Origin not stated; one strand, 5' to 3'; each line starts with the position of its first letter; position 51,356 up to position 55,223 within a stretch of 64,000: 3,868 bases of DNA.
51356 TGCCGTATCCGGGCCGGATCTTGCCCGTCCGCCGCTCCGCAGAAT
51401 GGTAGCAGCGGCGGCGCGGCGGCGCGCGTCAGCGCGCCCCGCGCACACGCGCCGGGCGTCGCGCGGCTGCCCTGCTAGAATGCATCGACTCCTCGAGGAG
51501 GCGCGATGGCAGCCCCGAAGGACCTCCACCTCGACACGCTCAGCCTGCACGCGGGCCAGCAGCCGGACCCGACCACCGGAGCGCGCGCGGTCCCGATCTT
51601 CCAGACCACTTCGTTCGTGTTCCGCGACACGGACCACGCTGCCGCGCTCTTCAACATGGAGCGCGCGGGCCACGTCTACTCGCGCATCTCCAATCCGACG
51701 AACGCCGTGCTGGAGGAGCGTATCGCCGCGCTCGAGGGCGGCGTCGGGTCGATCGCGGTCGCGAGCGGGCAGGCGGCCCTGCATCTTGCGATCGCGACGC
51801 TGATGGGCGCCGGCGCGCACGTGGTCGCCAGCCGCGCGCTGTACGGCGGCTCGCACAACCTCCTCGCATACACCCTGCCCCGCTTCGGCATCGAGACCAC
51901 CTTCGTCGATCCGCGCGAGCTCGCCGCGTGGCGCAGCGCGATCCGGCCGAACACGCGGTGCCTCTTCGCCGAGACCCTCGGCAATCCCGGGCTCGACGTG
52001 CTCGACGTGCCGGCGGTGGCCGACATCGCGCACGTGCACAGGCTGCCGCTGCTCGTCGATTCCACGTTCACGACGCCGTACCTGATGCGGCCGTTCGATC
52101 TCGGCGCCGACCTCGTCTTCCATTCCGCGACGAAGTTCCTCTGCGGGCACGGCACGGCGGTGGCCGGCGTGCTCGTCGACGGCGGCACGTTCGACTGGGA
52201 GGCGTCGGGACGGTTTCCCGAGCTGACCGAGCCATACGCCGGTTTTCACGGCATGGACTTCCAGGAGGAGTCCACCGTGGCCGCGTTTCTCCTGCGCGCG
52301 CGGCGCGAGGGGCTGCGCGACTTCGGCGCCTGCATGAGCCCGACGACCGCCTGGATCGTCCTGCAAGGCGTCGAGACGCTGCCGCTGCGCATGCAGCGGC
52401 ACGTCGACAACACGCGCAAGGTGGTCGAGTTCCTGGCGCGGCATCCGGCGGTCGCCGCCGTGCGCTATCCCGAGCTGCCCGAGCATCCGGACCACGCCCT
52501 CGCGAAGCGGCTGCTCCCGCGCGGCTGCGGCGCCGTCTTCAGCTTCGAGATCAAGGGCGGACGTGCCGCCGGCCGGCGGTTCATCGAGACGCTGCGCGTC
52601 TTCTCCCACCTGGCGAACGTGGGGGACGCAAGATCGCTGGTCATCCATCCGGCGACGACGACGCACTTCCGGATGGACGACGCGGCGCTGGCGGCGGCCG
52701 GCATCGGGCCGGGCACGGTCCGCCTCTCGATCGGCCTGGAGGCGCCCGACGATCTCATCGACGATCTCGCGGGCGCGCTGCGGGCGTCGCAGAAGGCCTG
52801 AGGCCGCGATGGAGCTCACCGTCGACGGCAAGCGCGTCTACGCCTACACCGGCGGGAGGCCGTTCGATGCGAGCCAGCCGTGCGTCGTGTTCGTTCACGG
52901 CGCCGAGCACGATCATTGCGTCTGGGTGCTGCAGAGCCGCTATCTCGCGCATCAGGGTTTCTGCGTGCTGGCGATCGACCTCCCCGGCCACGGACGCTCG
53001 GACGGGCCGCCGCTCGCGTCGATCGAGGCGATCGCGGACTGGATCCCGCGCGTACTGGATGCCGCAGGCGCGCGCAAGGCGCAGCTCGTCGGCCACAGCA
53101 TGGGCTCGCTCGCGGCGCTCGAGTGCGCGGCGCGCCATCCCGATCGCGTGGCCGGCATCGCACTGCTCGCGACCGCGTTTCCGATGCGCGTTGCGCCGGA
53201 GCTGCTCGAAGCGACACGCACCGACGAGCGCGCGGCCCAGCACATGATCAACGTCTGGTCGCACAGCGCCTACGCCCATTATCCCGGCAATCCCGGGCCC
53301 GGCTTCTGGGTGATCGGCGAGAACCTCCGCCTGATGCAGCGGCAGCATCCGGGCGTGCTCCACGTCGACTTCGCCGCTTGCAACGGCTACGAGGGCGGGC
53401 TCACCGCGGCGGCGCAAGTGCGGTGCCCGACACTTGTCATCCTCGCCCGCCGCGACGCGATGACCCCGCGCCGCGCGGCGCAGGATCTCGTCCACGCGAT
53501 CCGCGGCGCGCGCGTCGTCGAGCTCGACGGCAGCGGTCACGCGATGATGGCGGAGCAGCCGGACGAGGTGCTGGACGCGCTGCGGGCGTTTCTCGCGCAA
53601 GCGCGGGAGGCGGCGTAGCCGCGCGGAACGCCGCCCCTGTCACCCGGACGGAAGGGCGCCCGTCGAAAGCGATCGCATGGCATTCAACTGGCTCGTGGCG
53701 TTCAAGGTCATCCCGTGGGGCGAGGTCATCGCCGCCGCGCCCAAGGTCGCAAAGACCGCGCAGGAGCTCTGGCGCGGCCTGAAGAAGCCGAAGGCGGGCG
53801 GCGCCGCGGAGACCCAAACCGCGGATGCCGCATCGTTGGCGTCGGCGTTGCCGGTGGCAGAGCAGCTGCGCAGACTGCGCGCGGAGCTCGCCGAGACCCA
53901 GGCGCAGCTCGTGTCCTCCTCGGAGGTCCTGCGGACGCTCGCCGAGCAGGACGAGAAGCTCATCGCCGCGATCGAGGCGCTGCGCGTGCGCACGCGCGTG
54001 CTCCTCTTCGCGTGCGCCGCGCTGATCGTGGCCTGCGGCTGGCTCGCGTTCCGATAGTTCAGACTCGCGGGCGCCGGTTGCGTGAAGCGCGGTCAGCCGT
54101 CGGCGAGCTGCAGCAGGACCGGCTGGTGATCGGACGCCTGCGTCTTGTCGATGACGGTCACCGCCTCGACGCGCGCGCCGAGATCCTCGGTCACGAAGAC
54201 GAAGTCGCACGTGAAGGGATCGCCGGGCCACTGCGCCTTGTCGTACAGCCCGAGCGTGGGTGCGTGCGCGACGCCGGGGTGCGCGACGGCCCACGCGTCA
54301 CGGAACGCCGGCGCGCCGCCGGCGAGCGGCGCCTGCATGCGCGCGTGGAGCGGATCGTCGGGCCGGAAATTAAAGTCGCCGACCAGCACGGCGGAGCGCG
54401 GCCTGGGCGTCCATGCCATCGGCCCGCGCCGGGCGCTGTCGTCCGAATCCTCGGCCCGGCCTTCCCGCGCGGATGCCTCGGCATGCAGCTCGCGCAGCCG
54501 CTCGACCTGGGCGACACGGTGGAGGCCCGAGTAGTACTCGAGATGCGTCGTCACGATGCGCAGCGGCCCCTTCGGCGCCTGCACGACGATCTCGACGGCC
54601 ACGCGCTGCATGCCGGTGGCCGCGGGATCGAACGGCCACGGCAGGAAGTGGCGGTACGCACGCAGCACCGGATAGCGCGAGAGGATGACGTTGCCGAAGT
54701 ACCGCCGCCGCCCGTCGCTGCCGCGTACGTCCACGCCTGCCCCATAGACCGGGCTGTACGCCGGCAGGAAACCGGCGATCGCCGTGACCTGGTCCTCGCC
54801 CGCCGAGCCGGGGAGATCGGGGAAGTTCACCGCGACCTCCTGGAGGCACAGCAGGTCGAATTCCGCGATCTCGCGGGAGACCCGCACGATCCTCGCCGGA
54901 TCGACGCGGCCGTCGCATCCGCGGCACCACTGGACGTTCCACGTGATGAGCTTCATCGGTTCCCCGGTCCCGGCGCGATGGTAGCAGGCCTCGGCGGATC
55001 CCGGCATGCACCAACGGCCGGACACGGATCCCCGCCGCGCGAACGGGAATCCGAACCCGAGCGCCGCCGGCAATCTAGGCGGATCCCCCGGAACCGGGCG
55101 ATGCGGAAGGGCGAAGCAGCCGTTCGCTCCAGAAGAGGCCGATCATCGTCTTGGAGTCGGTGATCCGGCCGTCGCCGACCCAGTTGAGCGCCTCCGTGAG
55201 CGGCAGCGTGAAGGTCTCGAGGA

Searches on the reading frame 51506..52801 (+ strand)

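Call 79: search_protein_families(library=pfam, proteins=[window:51506-52801:+], max_evalue=0.00001)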
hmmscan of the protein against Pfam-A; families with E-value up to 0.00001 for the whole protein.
window:51506-52801:+ (431 aa): 2 families
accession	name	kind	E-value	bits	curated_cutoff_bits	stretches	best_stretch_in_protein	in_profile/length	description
PF01053.26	Cys_Met_Meta_PP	-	1.3e-129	432.5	27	1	10-425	1-380/381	Cys/Met metabolism PLP-dependent enzyme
PF01041.23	DegT_DnrJ_EryC1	-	4.4e-06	26.6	19.8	0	63-186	23-146/360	DegT/DnrJ/EryC1/StrS aminotransferase family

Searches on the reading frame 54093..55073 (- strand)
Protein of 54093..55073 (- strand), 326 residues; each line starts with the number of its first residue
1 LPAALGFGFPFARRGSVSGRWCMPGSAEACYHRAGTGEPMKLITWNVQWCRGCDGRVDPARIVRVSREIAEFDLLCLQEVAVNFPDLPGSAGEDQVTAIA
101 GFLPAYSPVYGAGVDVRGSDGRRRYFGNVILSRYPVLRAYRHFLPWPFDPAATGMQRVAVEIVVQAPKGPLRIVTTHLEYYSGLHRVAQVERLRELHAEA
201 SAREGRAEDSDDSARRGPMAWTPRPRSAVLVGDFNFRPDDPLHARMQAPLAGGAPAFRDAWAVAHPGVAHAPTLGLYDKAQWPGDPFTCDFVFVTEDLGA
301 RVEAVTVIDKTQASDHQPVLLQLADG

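Call 79: search_protein_families(library=pfam, proteins=[window:54093-55073:-], max_evalue=0.00001)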
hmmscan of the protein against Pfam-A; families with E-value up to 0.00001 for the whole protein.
window:54093-55073:- (326 aa): 1 family
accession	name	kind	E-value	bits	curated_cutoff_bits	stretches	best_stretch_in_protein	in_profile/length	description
PF03372.29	Exo_endo_phos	-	8.2e-19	68.6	24.5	1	43-316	1-225/225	Endonuclease/Exonuclease/phosphatase family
